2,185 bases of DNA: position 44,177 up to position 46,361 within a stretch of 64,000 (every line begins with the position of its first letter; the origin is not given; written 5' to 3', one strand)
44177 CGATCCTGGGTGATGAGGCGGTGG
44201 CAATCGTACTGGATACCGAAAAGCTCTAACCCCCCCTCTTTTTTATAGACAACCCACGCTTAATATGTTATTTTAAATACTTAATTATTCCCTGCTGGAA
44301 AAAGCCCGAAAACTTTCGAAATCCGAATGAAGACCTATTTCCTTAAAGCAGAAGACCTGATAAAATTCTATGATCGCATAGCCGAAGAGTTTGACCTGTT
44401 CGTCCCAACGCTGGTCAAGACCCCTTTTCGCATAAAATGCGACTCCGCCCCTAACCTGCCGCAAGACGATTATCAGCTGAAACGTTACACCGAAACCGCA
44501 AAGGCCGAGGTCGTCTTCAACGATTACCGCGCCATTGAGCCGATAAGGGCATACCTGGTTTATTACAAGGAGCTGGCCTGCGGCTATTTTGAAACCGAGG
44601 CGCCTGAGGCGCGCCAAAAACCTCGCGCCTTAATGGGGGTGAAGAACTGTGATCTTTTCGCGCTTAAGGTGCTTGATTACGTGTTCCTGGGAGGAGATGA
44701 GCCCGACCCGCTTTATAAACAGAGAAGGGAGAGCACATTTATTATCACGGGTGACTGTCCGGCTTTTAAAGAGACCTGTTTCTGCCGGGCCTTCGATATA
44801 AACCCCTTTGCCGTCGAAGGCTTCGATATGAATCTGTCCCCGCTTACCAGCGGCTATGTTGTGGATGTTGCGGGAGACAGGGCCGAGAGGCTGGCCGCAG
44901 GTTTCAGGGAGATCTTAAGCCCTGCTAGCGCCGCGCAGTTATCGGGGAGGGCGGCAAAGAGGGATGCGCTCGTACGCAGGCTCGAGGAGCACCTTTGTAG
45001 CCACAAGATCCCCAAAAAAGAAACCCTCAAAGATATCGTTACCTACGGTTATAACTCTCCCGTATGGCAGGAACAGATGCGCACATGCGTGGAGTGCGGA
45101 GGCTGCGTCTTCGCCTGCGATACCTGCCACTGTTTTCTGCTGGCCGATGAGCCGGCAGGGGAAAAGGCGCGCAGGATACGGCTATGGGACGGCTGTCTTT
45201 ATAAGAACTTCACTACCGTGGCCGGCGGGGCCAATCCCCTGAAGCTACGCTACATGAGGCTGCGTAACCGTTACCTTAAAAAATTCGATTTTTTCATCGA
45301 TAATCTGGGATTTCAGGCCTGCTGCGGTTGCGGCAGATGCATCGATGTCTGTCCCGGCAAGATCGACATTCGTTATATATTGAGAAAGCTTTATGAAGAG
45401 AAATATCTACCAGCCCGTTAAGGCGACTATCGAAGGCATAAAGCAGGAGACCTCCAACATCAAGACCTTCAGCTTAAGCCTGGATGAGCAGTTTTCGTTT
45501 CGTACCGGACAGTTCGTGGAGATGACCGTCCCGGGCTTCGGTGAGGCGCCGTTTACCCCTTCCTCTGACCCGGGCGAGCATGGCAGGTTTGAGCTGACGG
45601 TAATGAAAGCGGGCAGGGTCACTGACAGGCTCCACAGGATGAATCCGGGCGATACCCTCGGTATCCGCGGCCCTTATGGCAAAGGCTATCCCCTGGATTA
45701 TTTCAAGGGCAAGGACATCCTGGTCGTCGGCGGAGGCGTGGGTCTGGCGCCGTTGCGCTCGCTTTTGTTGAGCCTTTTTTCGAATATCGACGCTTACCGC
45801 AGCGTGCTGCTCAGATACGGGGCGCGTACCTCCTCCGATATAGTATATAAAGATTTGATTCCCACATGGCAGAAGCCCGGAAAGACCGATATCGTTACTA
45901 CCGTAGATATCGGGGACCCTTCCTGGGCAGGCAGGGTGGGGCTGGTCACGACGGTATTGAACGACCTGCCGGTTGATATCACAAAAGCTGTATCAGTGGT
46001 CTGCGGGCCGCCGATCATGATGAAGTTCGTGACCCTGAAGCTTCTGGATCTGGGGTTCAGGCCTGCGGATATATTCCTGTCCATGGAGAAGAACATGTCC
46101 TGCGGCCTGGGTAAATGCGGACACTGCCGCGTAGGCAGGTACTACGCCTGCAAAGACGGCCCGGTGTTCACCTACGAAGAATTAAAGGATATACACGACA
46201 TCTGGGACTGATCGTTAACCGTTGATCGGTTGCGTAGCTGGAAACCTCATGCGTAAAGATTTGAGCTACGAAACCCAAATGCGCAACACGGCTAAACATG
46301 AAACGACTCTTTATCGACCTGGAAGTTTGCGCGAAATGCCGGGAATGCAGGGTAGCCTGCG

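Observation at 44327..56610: Mbh/Mrp-type membrane-bound group-4 [NiFe] hydrogenase operon preceded by an AsrA/AsrB-like (sulfhydrogenase beta/gamma-like) flavo-iron-sulfur module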

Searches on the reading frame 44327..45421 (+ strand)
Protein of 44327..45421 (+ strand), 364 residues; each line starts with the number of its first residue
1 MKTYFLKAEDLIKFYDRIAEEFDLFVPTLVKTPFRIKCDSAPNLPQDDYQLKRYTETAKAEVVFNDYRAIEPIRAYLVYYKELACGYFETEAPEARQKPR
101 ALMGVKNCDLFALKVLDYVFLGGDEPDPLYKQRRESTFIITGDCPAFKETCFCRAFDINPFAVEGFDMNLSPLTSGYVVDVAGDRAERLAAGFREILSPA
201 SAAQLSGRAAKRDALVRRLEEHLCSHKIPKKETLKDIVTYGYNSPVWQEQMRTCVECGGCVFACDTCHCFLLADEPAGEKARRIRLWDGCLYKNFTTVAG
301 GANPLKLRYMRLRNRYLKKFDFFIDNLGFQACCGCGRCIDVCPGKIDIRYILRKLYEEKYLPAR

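Call 3: search_protein_families(library=pfam, proteins=[window:44327-45421:+])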
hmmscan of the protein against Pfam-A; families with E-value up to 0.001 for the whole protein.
window:44327-45421:+ (364 aa): 6 families
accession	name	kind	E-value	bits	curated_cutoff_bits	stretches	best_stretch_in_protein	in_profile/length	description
PF17179.9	Fer4_22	-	1.5e-26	93.5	27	1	253-346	1-95/95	4Fe-4S dicluster domain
PF13534.11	Fer4_17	-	2.3e-05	25.3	22.2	0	324-347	38-61/61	4Fe-4S dicluster domain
PF13187.11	Fer4_9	-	2.6e-05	24.6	27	0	320-345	34-50/52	4Fe-4S dicluster domain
PF13746.11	Fer4_18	-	0.00029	21.4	27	0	328-350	57-79/114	4Fe-4S dicluster domain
PF13237.11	Fer4_10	-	0.0003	21.1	25.5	0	330-344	7-21/53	4Fe-4S dicluster domain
PF13183.11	Fer4_8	-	0.00076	20.4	27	0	251-346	2-68/68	4Fe-4S dicluster domain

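Call 21: search_solved_structures(query=window:44327-45421:+, max_evalue=0.01, show_alignments=2)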
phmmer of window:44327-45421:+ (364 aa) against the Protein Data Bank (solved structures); distinct sequences matched with E-value up to 0.01: 2.
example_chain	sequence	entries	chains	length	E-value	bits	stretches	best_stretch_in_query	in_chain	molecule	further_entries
9nez_B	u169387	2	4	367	6e-34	121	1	52-355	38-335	Sulfhydrogenase 1 subunit beta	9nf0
8rvu_E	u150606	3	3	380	0.0057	19.1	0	325-359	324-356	Formate dehydrogenase, beta subunit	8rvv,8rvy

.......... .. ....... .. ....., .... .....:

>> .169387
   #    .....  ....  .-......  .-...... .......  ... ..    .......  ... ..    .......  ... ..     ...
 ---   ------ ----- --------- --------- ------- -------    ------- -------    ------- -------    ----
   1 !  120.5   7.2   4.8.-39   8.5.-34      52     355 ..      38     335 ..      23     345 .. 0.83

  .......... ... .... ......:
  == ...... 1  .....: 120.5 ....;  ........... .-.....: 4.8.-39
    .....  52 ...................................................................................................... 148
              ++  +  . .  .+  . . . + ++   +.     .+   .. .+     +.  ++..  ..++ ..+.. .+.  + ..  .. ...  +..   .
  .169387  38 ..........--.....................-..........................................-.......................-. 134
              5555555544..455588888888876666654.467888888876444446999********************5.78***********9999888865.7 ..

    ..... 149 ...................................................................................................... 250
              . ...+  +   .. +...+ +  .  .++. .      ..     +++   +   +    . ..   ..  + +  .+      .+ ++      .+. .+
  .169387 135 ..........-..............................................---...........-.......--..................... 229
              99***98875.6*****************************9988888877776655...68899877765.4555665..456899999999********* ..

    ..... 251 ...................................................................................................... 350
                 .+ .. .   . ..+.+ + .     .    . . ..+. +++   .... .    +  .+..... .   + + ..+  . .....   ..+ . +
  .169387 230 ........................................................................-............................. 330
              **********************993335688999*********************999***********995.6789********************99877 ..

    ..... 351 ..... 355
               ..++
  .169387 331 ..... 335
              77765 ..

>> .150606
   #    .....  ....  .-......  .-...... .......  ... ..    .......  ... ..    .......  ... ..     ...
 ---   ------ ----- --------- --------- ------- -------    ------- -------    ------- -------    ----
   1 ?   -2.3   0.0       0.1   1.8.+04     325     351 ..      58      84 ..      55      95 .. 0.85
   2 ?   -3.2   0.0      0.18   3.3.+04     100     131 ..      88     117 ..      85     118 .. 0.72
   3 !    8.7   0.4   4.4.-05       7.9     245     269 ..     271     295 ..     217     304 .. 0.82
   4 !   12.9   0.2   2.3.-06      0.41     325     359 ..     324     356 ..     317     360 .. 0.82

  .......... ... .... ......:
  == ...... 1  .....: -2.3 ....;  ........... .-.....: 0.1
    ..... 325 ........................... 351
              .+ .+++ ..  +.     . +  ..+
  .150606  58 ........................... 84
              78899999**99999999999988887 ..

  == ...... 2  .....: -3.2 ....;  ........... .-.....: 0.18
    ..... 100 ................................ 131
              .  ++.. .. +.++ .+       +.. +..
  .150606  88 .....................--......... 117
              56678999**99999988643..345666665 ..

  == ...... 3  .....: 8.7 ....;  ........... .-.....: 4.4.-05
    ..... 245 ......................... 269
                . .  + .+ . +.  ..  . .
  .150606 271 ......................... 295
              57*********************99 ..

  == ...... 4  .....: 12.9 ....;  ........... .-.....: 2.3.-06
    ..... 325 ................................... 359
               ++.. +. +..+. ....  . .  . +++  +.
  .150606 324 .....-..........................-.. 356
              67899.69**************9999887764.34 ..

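Call 41: find_homologous_proteins(query=window:44327-45421:+)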
Query window:44327-45421:+ (364 aa): 1148 proteins with E <= 0.001 among 6946 candidates; the best 120 are listed.
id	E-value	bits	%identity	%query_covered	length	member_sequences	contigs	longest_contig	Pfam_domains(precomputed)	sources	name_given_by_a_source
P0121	9.1e-252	853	100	100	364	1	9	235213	PF17179.10,PF13534.12,PF13187.12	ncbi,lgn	-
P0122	1.6e-184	631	72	100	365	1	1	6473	PF17179.10,PF13187.12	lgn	-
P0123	9.2e-181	619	69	100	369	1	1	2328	PF17179.10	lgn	-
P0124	7.0e-180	616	68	100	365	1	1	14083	PF17179.10,PF13534.12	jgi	jgi:sulfhydrogenase subunit beta (sulfur reductase)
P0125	3.8e-176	604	67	100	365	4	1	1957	PF17179.10,PF13534.12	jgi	-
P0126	8.9e-176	603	67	100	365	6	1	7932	PF17179.10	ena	-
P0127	1.7e-175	602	69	100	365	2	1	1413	PF17179.10,PF13534.12,PF13187.12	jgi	-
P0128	2.4e-175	601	67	100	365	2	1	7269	PF17179.10,PF13746.12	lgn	-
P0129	1.1e-174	599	67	100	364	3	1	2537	PF17179.10,PF13534.12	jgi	jgi:ferredoxin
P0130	1.4e-174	599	67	100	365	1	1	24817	PF17179.10,PF13534.12,PF13187.12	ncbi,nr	ncbi:MAG: 4Fe-4S dicluster domain-containing protein [Candidatus Omnitrophica bacterium]|nr:4Fe-4S d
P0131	3.8e-174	597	67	100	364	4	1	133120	PF17179.10,PF13534.12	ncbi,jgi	jgi:ferredoxin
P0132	7.3e-174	596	69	99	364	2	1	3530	PF17179.10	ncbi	-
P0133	8.9e-174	596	67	100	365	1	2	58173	PF17179.10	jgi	jgi:sulfhydrogenase subunit beta (sulfur reductase)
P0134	1.4e-173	595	65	100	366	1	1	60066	PF17179.10,PF13534.12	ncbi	ncbi:MAG: 4Fe-4S dicluster domain-containing protein [Candidatus Omnitrophota bacterium]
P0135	1.5e-173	595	65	100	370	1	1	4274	PF17179.10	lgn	-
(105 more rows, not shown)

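Call 56: search_protein_families(library=ncbifam, proteins=[window:44327-45421:+], max_evalue=0.00001)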
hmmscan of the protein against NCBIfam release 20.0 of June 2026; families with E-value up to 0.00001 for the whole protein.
window:44327-45421:+ (364 aa): 3 families
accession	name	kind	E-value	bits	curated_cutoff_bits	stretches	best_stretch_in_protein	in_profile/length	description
NF040829.1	sulfhyd_ShyB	equivalog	9e-47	159.7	690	1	49-355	34-329/334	NAD(P)-dependent hydrogenase/sulfhydrogenase 2 subunit beta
NF040833.1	sulfhyd_HydB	equivalog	1.4e-40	139.3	750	1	62-355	46-335/367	NADPH-dependent hydrogenase/sulfhydrogenase 1 subunit beta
TIGR02910.1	sulfite_red_A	equivalog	7.8e-34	117.4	323.15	1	4-356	3-327/334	anaerobic sulfite reductase subunit AsrA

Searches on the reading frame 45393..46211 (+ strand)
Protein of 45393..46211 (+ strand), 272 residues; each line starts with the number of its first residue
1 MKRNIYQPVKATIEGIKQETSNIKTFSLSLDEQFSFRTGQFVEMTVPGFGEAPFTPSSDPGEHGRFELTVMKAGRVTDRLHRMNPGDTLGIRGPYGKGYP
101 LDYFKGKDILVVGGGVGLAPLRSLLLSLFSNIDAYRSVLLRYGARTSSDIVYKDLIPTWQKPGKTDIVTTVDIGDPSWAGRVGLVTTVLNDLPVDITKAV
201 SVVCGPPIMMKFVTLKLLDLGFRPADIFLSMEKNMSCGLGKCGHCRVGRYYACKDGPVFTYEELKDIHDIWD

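Call 3: search_protein_families(library=pfam, proteins=[window:45393-46211:+])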
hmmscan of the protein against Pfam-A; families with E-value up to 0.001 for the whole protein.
window:45393-46211:+ (272 aa): 3 families
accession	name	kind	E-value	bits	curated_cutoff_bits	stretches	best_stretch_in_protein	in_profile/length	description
PF00175.26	NAD_binding_1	-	2.3e-15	57.6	22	1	112-213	2-107/109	Oxidoreductase NAD-binding domain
PF10418.14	DHODB_Fe-S_bind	-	1.2e-10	41.4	23.9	1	232-264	1-40/41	Iron-sulfur cluster binding domain of dihydroorotate dehydrogenase B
PF00970.30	FAD_binding_6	-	2.9e-10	40.8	21.1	1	12-97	3-96/99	Oxidoreductase FAD-binding domain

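Call 22: search_solved_structures(query=window:45393-46211:+, max_evalue=0.001, show_alignments=2)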
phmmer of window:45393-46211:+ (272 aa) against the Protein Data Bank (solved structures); distinct sequences matched with E-value up to 0.001: 74 (the best 60 are shown).
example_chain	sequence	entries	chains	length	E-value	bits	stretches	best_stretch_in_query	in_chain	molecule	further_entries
9nez_C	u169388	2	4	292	2.3e-59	204.1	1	29-264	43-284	Sulfhydrogenase 1 subunit gamma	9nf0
4ylf_A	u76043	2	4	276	2.2e-21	79.5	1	36-264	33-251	Dihydroorotate dehydrogenase B (NAD(+)), electron transfer subunit homolog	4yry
7rom_A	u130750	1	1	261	9e-16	61.1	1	16-232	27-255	NADH-cytochrome b5 reductase 1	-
5ksw_B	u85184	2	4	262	2.6e-15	59.6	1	39-263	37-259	Dihydroorotate dehydrogenase B (NAD(+)), electron transfer subunit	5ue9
1ep1_B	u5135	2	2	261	1.1e-14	57.6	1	39-264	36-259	DIHYDROOROTATE DEHYDROGENASE B (PYRK SUBUNIT)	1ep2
1ep3_B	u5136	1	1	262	1.1e-14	57.5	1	39-264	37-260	DIHYDROOROTATE DEHYDROGENASE B (PYRK SUBUNIT)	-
2eix_A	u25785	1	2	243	3.3e-14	56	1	42-229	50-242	NADH-cytochrome b5 reductase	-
2r6h_A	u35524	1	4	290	1.9e-13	53.5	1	71-222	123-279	NADH:ubiquinone oxidoreductase, Na translocating, F subunit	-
7qty_A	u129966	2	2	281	3.6e-13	52.6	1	76-229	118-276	Na(+)-translocating NADH-quinone reductase subunit F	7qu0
7qu3_A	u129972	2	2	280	2.1e-12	50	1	73-229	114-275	Na(+)-translocating NADH-quinone reductase subunit F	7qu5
1krh_A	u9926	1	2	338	4.4e-12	49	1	12-228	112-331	Benzoate 1,2-Dioxygenase Reductase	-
1tvc_A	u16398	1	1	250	6.5e-12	48.4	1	34-213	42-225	METHANE MONOOXYGENASE COMPONENT C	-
5ogx_A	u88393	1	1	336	2.5e-11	46.5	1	13-211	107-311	Cytochrome P450 reductase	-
5yly_A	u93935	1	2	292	2.4e-10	43.3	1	72-222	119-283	Nitrate reductase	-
8a1t_F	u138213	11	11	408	4.3e-10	42.5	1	74-229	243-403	Na(+)-translocating NADH-quinone reductase subunit F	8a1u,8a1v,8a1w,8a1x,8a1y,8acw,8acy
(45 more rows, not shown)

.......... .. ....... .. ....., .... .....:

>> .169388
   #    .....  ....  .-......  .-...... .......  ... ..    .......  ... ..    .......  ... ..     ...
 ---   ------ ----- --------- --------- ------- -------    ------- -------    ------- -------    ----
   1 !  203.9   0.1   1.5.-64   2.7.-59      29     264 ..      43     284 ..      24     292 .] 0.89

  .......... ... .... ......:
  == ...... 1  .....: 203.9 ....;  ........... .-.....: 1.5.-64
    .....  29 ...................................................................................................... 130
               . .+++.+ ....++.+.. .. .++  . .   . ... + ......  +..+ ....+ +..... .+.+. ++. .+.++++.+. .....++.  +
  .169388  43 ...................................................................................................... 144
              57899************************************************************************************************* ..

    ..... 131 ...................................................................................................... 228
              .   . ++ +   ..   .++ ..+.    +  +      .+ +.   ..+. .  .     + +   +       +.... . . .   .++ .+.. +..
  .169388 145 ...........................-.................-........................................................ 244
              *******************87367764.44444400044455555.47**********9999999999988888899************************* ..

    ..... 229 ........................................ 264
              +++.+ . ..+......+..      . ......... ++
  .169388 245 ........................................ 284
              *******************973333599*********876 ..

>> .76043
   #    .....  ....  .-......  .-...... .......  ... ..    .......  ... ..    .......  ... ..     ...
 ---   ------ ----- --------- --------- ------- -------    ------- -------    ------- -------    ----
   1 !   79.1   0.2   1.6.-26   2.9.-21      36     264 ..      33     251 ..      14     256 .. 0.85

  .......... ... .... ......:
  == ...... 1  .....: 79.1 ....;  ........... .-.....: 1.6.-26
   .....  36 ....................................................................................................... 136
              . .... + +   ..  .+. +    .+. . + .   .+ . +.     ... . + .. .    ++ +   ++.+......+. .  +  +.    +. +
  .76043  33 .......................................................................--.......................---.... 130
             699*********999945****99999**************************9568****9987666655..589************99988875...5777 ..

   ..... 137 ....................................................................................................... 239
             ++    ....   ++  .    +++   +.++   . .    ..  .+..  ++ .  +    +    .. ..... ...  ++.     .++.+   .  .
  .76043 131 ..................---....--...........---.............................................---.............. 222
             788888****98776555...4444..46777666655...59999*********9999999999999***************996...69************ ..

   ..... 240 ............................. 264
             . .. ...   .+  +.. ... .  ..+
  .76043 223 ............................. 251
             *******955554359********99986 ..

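Call 56: search_protein_families(library=ncbifam, proteins=[window:45393-46211:+], max_evalue=0.00001)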
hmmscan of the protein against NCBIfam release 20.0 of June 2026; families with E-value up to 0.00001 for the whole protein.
window:45393-46211:+ (272 aa): 22 families
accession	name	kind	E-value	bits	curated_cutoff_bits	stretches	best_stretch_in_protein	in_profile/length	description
TIGR02911.1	sulfite_red_B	equivalog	1.3e-67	227.7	288.6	1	4-267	1-259/261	anaerobic sulfite reductase subunit AsrB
NF006220.0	PRK08345.1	subfamily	2e-67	227.5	395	1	2-262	4-285/294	cytochrome-c3 hydrogenase subunit gamma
NF040835.1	sulfhyd_HydG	equivalog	5.3e-58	196.6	650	1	29-264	43-284/292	NADPH-dependent hydrogenase/sulfhydrogenase 1 subunit gamma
NF040830.1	sulfhyd_ShyC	equivalog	1.4e-56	191.8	600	1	4-263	2-280/288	NAD(P)-dependent hydrogenase/sulfhydrogenase 2 subunit gamma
NF000796.0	PRK00054.1-1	equivalog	8.3e-50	169.4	224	1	8-266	3-237/254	dihydroorotate dehydrogenase electron transfer subunit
NF000798.0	PRK00054.1-3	equivalog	2.7e-25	89.4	219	1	24-263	19-241/244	dihydroorotate dehydrogenase electron transfer subunit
NF000799.0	PRK00054.1-4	equivalog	6.2e-23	81.2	314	1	64-263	65-255/258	dihydroorotate dehydrogenase electron transfer subunit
NF004862.0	PRK06222.1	subfamily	3.4e-22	79.3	220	1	36-260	28-244/281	sulfide/dihydroorotate dehydrogenase-like FAD/NAD-binding protein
NF009414.0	PRK12778.1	equivalog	2.1e-21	75.9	1103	1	35-262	27-246/752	bifunctional dihydroorotate dehydrogenase B NAD binding subunit/NADPH-dependent glutamate synthase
NF040810.1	BenC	equivalog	4.6e-21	75.3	430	1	8-228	104-326/333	benzoate 1,2-dioxygenase electron transfer component BenC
NF000797.0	PRK00054.1-2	equivalog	1e-20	74.1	270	1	15-260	19-261/267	dihydroorotate dehydrogenase electron transfer subunit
NF058606.1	GlBtMonoRdsGbcB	equivalog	6.7e-19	68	500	1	16-222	21-237/362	glycine betaine monooxygenase reductase subunit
TIGR01941.1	nqrF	equivalog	5e-17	61.9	295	1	71-229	237-400/405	NADH:ubiquinone reductase (Na(+)-transporting) subunit F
NF005963.0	PRK08051.1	equivalog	1.9e-15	56.8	230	1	9-214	4-211/233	NAD(P)H-flavin reductase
NF045803.1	MethMoxFADbindMmoC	equivalog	3.7e-15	55.5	500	1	13-229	111-337/343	aromatic/alkene monooxygenase hydroxylase FAD-binding subunit MmoC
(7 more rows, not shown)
